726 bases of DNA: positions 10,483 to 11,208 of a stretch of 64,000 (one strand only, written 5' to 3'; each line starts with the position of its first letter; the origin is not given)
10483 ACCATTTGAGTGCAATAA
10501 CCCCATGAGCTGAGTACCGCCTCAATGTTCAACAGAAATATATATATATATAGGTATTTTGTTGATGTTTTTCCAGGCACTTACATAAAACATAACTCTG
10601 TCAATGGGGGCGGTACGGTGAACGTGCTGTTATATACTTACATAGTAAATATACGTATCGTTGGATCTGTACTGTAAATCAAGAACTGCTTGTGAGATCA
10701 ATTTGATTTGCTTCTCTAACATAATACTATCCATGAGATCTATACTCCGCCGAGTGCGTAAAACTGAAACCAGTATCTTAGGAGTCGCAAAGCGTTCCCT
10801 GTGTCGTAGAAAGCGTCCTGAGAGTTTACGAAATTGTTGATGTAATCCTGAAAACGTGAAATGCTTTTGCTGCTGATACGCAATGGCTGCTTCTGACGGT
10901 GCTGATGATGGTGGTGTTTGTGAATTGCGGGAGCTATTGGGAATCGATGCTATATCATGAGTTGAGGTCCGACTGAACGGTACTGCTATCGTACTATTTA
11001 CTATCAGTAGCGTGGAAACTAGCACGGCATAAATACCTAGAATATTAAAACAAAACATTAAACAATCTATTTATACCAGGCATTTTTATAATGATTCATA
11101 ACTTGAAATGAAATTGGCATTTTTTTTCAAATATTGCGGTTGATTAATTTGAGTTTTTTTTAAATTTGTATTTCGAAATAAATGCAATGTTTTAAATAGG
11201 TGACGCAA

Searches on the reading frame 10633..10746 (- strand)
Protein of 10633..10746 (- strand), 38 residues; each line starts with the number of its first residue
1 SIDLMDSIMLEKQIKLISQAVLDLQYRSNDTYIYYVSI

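Call 22: search_solved_structures(query=window:10633-10746:-, max_evalue=10, show_alignments=3)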
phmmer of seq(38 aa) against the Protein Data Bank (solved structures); distinct sequences matched with E-value up to 10: 0.

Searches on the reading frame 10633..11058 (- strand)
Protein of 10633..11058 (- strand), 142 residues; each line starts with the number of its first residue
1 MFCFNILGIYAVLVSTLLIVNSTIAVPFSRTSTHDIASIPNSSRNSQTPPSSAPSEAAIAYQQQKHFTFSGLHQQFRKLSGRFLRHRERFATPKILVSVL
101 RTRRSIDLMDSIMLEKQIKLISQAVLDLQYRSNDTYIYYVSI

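Call 5: search_protein_families(library=pfam, proteins=[window:10642-11058:-], max_evalue=10)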
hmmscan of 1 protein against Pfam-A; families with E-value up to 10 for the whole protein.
seq(139 aa): 0 families

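Call 7: find_homologous_proteins(query=window:10642-11058:-, max_evalue=0.1)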
Query seq(139 aa): 63 candidates shared short words with the query, none scored E <= 0.1.

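Call 19: search_protein_representatives(protein=window:10642-11058:-)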
Query: 139 residues. Proteins with E-value up to 0.001 (for the whole library): 1; up to 1e-10: 0; up to 1e-30: 0. The best 1 are listed.
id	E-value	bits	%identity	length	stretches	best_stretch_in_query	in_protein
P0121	1.7e-06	44.6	27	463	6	53-105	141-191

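Call 23: search_solved_structures(query=window:10633-11058:-, max_evalue=10, show_alignments=2)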
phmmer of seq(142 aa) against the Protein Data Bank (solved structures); distinct sequences matched with E-value up to 10: 4.
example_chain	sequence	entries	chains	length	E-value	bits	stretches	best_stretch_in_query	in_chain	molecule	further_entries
9d4a_B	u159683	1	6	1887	0.63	13.6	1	27-91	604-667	Fatty acid synthase subunit alpha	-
2uv8_A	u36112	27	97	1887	0.64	13.6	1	27-91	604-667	FATTY ACID SYNTHASE SUBUNIT ALPHA (FAS2) | FATTY ACID SYNTHASE SUBUNIT ALPHA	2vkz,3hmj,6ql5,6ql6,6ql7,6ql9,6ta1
6jsh_A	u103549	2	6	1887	1.3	12.6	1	27-91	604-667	Fatty acid synthase subunit alpha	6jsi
6u5t_A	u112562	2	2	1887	2.8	11.5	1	27-91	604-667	Fatty acid synthase subunit alpha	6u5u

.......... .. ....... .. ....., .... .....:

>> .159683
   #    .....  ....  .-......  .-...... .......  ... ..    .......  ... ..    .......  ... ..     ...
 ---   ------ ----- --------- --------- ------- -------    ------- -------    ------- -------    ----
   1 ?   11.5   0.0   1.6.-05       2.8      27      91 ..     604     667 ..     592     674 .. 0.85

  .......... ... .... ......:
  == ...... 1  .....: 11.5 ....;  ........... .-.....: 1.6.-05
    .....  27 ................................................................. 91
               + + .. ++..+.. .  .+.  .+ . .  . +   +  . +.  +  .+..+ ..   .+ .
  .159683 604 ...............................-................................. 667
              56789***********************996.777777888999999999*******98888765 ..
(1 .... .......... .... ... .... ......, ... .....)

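Call 41: find_encoding_contigs(protein=window:10633-11058:-, flank=10000, max_places=2)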
Protein window:10633-11058:- (142 aa): no gene with exactly this product is on record in the collection.

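Call 52: predict_structure(protein=window:10633-11058:-)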
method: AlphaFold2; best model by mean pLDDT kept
length: 142 residues; sequences in the alignment: 1
mean_pLDDT: 49.2   pTM: 0.20
mean pLDDT of the five models: 49.2, 44.1, 41.4, 41.0, 40.8
residues with pLDDT >= 90: 0; 70-90: 10; 50-70: 50; < 50: 82
segments of 3 or more residues with pLDDT < 50: 25-29, 54-67, 83-111, 127-142
pLDDT, mean of each block of 10 residues (from residue 1): 56 71 51 52 52 44 42 52 44 37 44 55 50 41 43
secondary structure, 60 per line:
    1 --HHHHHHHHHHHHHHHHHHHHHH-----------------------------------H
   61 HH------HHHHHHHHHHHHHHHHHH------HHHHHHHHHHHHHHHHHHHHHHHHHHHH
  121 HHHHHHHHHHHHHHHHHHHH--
elements in order: H3-24 H69-86 H93-140
